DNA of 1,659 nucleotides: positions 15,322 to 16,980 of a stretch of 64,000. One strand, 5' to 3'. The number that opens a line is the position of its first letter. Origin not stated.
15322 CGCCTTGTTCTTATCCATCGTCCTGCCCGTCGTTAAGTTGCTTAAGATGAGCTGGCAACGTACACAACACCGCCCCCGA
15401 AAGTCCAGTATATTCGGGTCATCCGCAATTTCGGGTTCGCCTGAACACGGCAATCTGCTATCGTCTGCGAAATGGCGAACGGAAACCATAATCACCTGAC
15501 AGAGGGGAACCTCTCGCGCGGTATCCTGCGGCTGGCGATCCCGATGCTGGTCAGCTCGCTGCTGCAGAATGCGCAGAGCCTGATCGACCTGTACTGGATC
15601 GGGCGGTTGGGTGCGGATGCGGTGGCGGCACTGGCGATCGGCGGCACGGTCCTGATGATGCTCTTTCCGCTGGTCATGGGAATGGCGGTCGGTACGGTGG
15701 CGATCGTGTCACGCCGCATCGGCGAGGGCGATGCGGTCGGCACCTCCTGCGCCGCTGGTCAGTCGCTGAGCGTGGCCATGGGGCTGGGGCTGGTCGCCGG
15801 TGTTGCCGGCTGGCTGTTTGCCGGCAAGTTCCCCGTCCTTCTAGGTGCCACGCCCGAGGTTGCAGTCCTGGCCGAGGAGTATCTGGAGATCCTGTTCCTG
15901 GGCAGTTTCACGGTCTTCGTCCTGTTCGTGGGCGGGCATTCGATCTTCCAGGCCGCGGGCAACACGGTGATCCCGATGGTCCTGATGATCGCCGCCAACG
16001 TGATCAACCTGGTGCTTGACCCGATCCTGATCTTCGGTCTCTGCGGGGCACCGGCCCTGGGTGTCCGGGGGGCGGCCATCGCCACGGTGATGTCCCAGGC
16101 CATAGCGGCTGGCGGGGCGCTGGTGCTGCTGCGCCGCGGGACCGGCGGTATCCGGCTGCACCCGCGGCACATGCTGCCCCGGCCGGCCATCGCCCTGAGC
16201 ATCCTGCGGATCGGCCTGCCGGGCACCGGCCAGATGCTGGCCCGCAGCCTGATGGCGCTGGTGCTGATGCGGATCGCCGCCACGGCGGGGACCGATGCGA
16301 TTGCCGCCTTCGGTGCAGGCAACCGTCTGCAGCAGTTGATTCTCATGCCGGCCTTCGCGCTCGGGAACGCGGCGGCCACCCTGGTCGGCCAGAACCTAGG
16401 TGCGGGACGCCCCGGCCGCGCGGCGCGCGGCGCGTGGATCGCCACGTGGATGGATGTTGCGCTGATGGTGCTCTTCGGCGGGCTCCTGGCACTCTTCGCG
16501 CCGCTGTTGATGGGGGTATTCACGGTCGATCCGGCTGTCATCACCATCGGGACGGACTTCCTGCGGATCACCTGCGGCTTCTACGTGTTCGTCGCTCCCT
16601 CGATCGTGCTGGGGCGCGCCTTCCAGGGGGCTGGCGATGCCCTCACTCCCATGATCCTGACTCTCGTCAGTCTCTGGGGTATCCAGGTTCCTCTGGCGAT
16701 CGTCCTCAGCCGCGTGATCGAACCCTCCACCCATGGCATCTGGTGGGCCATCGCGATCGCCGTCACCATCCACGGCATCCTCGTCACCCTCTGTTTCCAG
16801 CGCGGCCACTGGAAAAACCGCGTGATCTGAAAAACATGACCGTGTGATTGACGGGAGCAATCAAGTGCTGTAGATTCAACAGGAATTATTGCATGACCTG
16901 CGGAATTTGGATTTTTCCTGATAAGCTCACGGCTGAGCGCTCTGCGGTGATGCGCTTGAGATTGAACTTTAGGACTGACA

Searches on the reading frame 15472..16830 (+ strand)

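Call 58: search_protein_families(library=pfam, proteins=[window:15472-16830:+], max_evalue=0.01)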
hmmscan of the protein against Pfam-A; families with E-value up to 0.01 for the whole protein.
window:15472-16830:+ (452 aa): 1 family
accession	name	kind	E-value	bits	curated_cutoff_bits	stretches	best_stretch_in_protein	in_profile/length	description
PF01554.23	MatE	-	2.5e-56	190.2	24.9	2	24-185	1-161/161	MatE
